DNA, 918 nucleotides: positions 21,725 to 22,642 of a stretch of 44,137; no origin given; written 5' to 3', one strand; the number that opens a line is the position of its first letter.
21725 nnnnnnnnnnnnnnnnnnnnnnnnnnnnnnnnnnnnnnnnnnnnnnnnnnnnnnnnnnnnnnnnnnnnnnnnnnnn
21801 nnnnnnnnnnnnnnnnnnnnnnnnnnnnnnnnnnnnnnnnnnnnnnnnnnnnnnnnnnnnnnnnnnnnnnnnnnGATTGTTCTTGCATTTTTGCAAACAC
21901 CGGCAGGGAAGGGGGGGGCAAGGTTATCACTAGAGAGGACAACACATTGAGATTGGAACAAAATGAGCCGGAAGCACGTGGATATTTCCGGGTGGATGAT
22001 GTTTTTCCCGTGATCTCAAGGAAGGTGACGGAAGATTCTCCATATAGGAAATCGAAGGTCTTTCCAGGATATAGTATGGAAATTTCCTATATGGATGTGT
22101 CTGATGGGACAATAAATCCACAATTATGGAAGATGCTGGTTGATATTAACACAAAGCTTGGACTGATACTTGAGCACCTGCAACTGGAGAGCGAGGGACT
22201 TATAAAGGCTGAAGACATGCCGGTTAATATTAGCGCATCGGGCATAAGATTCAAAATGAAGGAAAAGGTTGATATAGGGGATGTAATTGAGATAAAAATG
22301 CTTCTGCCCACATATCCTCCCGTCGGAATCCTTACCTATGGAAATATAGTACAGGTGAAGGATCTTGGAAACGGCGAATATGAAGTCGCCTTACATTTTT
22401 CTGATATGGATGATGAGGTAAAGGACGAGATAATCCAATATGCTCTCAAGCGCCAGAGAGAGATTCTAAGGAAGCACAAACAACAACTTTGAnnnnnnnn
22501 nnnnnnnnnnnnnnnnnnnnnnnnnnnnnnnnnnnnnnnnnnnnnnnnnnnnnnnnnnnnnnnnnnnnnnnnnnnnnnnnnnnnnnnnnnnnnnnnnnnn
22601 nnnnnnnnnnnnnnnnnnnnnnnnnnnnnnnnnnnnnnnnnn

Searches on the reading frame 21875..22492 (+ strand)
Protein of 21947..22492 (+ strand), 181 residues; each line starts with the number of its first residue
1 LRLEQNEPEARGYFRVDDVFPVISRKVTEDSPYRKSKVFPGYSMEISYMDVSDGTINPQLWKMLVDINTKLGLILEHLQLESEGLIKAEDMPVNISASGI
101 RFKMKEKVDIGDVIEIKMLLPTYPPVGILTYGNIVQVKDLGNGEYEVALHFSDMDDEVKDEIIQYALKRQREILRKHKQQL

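Call 4: search_protein_families(library=pfam, proteins=[window:21947-22492:+], max_evalue=0.01)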
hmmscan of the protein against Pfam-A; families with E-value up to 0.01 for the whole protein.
window:21947-22492:+ (181 aa): 1 family
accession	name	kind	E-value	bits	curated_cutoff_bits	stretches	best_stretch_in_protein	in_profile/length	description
PF07238.19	PilZ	-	9.3e-09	36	22.5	1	91-166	27-100/102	PilZ domain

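Call 12: find_homologous_proteins(query=window:21947-22489:+, max_evalue=0.001)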
Query window:21947-22489:+ (181 aa): 323 proteins with E <= 0.001 among 421 candidates; the best 120 are listed.
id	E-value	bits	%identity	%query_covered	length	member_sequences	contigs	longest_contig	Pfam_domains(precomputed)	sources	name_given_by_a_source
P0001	5.3e-112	390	99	100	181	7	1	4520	PF07238.20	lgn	-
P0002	3.7e-106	371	96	99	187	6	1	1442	PF07238.20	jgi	-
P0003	6.9e-90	318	85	96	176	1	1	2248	PF07238.20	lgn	-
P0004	2.4e-86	306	77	99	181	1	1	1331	PF07238.20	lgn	-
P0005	3.1e-72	260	67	93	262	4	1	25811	PF07238.20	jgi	-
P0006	4.7e-71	256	64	99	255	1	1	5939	PF07238.20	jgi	jgi:hypothetical protein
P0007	1.0e-70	255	65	95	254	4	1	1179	PF07238.20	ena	-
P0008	1.6e-70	255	67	99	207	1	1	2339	PF07238.20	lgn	-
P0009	1.2e-69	252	63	99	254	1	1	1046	PF07238.20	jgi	jgi:hypothetical protein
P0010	2.1e-68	248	65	95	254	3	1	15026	PF07238.20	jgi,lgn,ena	-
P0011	2.6e-68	247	63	99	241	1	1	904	PF07238.20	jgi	jgi:hypothetical protein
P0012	3.5e-68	247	63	99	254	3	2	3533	PF07238.20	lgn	-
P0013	4.0e-68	247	64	98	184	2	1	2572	PF07238.20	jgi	jgi:hypothetical protein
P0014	5.4e-68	246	62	99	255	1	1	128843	PF07238.20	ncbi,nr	ncbi:MAG: PilZ domain-containing protein [Thermodesulfovibrionales bacterium]|nr:PilZ domain-contain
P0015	2.4e-67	244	63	95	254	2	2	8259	PF07238.20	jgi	jgi:hypothetical protein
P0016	1.6e-66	242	65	94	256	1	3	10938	PF07238.20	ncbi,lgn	-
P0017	2.4e-66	241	65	95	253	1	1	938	PF07238.20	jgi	jgi:hypothetical protein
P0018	3.0e-66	241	62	95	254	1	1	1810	PF07238.20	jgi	jgi:hypothetical protein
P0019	3.6e-66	240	63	99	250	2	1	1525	PF07238.20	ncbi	-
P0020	6.2e-66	240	63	95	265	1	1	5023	PF07238.20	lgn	-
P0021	1.8e-65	238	65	95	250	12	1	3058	PF07238.20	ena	-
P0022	2.1e-65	238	64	94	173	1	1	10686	PF07238.20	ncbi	ncbi:MAG: PilZ domain-containing protein [Nitrospirota bacterium]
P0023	3.9e-65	237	61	99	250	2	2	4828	PF07238.20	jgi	jgi:hypothetical protein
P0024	4.2e-65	237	64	95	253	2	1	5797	PF07238.20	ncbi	-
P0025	7.9e-65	236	62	94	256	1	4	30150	PF07238.20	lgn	-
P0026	1.1e-64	236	61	99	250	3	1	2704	PF07238.20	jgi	-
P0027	1.2e-64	235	61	94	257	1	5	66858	PF07238.20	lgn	-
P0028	1.4e-64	235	61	99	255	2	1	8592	PF07238.20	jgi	jgi:hypothetical protein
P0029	1.5e-64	235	60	99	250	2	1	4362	PF07238.20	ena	-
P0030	3.9e-64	234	63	95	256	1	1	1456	PF07238.20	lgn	-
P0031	6.8e-64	233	60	95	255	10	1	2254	PF07238.20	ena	-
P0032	8.5e-64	233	59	99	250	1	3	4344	PF07238.20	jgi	jgi:hypothetical protein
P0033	1.5e-63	232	60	88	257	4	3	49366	PF07238.20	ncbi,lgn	-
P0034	1.9e-63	231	63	95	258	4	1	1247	PF07238.20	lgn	-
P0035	2.6e-63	231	64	94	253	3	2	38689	PF07238.20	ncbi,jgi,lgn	jgi:hypothetical protein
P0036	4.1e-63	230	63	94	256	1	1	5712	PF07238.20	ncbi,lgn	ncbi:MAG: PilZ domain-containing protein [Thermodesulfovibrionales bacterium]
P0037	6.0e-63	230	59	99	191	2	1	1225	PF07238.20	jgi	jgi:hypothetical protein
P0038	9.2e-63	229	62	95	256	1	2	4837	PF07238.20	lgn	-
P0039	1.2e-62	229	62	94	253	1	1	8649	PF07238.20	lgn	-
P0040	1.4e-62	229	60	95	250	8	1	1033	PF07238.20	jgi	jgi:hypothetical protein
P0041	2.1e-62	228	57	99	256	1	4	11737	PF07238.20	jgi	jgi:hypothetical protein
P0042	3.1e-62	228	60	95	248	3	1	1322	PF07238.20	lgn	-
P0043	4.1e-62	227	61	95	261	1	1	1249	PF07238.20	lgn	-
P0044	4.3e-62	227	60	95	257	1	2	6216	PF07238.20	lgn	-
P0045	4.4e-62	227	60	95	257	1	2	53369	PF07238.20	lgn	-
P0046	4.4e-62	227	60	95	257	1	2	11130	PF07238.20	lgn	-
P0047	5.7e-62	227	60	95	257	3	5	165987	PF07238.20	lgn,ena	-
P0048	9.7e-62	226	60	94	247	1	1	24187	PF07238.20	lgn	-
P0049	1.3e-61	226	61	94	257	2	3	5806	PF07238.20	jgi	jgi:hypothetical protein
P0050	1.6e-61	225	58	99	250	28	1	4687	PF07238.20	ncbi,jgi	jgi:hypothetical protein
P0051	1.6e-61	225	60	94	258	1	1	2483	PF07238.20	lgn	-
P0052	2.0e-61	225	58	99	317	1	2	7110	PF07238.20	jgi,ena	-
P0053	3.3e-61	224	59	99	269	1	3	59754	PF07238.20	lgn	-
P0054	3.4e-61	224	59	99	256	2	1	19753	PF07238.20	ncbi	ncbi:MAG: PilZ domain-containing protein [Thermodesulfovibrionales bacterium]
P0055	3.5e-61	224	60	94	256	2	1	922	PF07238.20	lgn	-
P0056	3.5e-61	224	60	95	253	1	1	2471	PF07238.20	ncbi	-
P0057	3.9e-61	224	59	95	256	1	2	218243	PF07238.20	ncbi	-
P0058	4.9e-61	224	59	95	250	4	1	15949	PF07238.20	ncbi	-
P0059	8.6e-61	223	60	99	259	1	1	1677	PF07238.20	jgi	jgi:hypothetical protein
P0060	1.3e-60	222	59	95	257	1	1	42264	PF07238.20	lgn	-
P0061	1.4e-60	222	64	92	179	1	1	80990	PF07238.20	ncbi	ncbi:MAG: PilZ domain-containing protein [Nitrospirota bacterium]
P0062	1.5e-60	222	59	98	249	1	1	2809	PF07238.20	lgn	-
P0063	2.6e-60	221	57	93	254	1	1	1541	PF07238.20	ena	-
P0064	3.1e-60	221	60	95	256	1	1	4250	PF07238.20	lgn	-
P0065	3.4e-60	221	57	99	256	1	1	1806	PF07238.20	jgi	jgi:c-di-GMP-binding flagellar brake protein YcgR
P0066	3.6e-60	221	61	87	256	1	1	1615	PF07238.20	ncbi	-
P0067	7.6e-60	220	56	99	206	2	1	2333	PF07238.20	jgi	-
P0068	7.7e-60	220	59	99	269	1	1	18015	PF07238.20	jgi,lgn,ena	-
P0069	7.8e-60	220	60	94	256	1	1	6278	PF07238.20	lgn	-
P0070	8.5e-60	220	60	88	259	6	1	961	PF07238.20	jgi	jgi:hypothetical protein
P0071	9.9e-60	219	59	94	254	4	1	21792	PF07238.20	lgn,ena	-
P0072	1.1e-59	219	59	93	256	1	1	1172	PF07238.20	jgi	jgi:hypothetical protein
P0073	1.5e-59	219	58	99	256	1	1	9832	PF07238.20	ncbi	-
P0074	2.0e-59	218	58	93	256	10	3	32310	PF07238.20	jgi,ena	-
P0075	2.0e-59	218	57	98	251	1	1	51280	PF07238.20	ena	-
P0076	2.2e-59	218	57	98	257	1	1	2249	PF07238.20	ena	-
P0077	3.6e-59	218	56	99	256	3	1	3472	PF07238.20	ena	-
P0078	4.1e-59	217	59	93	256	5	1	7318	PF07238.20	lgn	-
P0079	6.8e-59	217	59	95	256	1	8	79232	PF07238.20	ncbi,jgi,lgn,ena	ncbi:MAG: PilZ domain-containing protein [Thermodesulfovibrionales bacterium]|jgi:hypothetical prote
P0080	7.5e-59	217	57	99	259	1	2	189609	PF07238.20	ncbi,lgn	-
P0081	1.6e-58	215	55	99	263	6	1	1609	PF07238.20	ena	-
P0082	2.3e-58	215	58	94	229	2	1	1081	PF07238.20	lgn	-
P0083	5.1e-58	214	57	98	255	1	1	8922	PF07238.20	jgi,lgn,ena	-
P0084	5.2e-58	214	55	99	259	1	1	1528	PF07238.20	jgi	jgi:hypothetical protein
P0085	6.1e-58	214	53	93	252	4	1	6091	PF07238.20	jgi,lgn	-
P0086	7.6e-58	213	55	93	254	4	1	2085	PF07238.20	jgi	jgi:hypothetical protein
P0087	9.2e-58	213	57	99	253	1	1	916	PF07238.20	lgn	-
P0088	2.6e-57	211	55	94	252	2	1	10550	PF07238.20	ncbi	-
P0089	5.4e-57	210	57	94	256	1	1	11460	PF07238.20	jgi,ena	-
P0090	5.9e-57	210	54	99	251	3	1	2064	PF07238.20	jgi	-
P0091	6.6e-57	210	55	93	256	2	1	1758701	PF07238.20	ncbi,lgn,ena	-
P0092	1.8e-56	209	54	99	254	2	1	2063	PF07238.20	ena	-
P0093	4.1e-56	208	54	99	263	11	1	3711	PF07238.20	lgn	-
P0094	4.3e-56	208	52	98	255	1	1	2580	PF07238.20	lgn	-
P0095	4.9e-56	207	58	95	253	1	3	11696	PF07238.20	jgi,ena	jgi:hypothetical protein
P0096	6.9e-56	207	56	93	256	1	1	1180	PF07238.20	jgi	-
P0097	7.6e-56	207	53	99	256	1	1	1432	PF07238.20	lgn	-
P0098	1.2e-55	206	56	95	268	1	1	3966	PF07238.20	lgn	-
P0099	1.4e-55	206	50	99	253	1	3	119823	PF07238.20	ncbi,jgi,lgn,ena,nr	ncbi:MAG TPA: PilZ domain-containing protein [Nitrospirota bacterium]|nr:PilZ domain-containing prot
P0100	1.4e-55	206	59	95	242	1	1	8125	PF07238.20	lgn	-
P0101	1.4e-55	206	55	94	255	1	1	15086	PF07238.20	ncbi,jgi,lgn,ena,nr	ncbi:MAG TPA: PilZ domain-containing protein [Nitrospirota bacterium]|nr:PilZ domain-containing prot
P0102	1.8e-55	206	57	99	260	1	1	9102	PF07238.20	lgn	-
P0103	3.6e-55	205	56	93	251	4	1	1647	PF07238.20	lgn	-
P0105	4.8e-55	204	54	93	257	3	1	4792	PF07238.20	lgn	-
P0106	5.6e-55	204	54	93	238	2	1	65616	PF07238.20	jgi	jgi:hypothetical protein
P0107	8.7e-55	203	53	99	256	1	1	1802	PF07238.20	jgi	jgi:c-di-GMP-binding flagellar brake protein YcgR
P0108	9.3e-55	203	56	92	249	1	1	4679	PF07238.20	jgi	jgi:hypothetical protein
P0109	9.3e-55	203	55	99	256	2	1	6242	PF07238.20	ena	-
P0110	9.6e-55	203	53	99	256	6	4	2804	PF07238.20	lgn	-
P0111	1.4e-54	203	55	99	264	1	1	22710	PF07238.20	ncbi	-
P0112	1.8e-54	202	55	99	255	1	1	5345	PF07238.20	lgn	-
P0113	4.7e-54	201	53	99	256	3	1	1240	PF07238.20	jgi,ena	-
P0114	5.3e-54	201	53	99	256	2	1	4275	PF07238.20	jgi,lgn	jgi:hypothetical protein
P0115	6.8e-54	200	53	99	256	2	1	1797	PF07238.20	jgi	jgi:hypothetical protein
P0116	9.4e-54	200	51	99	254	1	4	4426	PF07238.20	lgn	-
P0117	1.4e-53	199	50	99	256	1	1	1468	PF07238.20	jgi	jgi:hypothetical protein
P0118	1.5e-53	199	52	93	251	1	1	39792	PF07238.20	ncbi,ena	-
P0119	1.5e-53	199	52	93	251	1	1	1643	PF07238.20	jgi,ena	-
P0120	2.1e-53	199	52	93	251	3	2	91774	PF07238.20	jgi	jgi:PilZ domain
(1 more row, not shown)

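Call 15: find_encoding_contigs(protein=P0003, flank=8000, max_places=4)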
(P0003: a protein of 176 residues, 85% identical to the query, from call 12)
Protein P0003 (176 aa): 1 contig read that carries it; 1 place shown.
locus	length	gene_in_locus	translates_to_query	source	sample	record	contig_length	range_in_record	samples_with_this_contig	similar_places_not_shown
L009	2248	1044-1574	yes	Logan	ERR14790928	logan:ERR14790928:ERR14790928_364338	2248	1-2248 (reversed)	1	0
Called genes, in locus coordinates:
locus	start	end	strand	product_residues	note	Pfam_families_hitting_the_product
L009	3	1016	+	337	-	?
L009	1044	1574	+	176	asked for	PF07238:PilZ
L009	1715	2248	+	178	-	?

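Call 16: find_encoding_contigs(protein=P0004, flank=8000, max_places=4)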
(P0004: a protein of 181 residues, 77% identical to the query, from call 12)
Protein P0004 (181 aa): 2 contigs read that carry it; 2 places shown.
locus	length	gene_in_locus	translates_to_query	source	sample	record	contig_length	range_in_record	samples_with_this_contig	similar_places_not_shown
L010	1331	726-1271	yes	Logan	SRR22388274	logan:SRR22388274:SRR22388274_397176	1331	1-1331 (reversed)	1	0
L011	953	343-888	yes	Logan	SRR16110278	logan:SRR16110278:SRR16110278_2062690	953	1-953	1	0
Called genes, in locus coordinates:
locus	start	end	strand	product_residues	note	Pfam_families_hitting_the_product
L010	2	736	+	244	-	?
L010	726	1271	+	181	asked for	PF07238:PilZ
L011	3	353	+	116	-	?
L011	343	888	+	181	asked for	PF07238:PilZ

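Call 17: find_encoding_contigs(protein=P0002, flank=8000, max_places=4)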
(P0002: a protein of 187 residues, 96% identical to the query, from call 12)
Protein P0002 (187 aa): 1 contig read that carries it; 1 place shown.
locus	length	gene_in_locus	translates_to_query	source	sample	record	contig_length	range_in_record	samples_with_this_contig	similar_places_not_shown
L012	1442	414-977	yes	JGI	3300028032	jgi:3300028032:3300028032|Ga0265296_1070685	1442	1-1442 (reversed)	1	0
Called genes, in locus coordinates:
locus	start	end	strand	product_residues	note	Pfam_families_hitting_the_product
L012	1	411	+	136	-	?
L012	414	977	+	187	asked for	PF07238:PilZ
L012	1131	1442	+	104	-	?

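Call 19: find_encoding_contigs(protein=P0005, flank=6000, max_places=3)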
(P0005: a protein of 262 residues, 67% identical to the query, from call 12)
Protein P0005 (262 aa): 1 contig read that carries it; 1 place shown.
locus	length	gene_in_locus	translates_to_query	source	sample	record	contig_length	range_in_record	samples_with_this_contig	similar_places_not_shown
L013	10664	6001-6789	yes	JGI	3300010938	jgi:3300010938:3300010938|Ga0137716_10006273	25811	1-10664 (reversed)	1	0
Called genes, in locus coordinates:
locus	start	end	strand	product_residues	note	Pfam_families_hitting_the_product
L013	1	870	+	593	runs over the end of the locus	PF20157:Maf_flag10_N, PF13524:Glyco_trans_1_2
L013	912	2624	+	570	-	PF01075:Glyco_transf_9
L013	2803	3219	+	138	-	PF26154:DUF8042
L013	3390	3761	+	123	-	PF02561:FliS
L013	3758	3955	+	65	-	-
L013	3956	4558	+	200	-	PF00072:Response_reg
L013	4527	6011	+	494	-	PF00072:Response_reg, PF13492:GAF_3 (weak), PF01966:HD, PF13487:HD_5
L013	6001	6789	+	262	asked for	PF07238:PilZ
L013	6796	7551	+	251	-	PF20560:MotA_N, PF01618:MotA_ExbB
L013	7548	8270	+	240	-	PF13677:MotB_plug, PF00691:OmpA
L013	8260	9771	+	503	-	PF00072:Response_reg, PF00989:PAS (weak), PF08448:PAS_4 (faint), PF13426:PAS_9 (weak), PF00512:HisKA, PF02518:HATPase_c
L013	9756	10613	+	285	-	PF20560:MotA_N, PF01618:MotA_ExbB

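Call 20: find_encoding_contigs(protein=P0008, flank=6000, max_places=3)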
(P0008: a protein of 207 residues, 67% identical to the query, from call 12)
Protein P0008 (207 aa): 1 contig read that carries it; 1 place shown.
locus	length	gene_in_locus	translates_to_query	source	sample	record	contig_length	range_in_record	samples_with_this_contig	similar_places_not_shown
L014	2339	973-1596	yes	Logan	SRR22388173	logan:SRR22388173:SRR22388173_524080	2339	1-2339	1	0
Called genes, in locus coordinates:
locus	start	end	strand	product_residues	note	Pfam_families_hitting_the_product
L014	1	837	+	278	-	?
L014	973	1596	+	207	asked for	PF07238:PilZ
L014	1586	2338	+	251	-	?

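Call 21: find_encoding_contigs(protein=P0022, flank=6000, max_places=3)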
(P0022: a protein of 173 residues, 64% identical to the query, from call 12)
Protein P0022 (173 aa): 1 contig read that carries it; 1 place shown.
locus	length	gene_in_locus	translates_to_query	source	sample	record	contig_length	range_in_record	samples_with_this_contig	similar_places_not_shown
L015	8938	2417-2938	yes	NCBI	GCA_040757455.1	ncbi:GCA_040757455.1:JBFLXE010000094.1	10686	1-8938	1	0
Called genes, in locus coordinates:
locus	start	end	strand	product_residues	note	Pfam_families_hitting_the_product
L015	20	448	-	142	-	-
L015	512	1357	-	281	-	PF00669:Flagellin_N, PF00700:Flagellin_C (weak)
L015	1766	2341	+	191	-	PF00072:Response_reg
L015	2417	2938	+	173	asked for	PF07238:PilZ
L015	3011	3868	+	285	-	PF20560:MotA_N, PF01618:MotA_ExbB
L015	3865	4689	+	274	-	PF13677:MotB_plug, PF00691:OmpA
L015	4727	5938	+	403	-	PF13487:HD_5, PF01966:HD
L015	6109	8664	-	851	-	PF11897:DUF3417, PF00343:Phosphorylase, PF28476:GlgP_C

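Call 25: search_protein_families(library=pfam, proteins=[P0005, P0014, P0091], max_evalue=1)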
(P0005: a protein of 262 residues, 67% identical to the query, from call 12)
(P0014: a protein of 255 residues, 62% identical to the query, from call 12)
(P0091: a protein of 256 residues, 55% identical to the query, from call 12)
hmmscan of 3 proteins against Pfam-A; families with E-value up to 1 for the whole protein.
P0005 (262 aa): 1 family
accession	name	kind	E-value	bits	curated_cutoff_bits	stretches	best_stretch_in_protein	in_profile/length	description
PF07238.19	PilZ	-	5.8e-10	39.9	22.5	1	159-237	24-101/102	PilZ domain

P0014 (255 aa): 2 families
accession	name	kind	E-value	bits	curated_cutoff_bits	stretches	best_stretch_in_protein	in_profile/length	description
PF07238.19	PilZ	-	1.3e-09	38.8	22.5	1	162-236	27-100/102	PilZ domain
PF00924.24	MS_channel_2nd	-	0.2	12.2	20.2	1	167-199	7-28/68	Mechanosensitive ion channel, beta-domain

P0091 (256 aa): 1 family
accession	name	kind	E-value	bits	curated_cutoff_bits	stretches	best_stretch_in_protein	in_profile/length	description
PF07238.19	PilZ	-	8.5e-10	39.3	22.5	1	160-239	23-101/102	PilZ domain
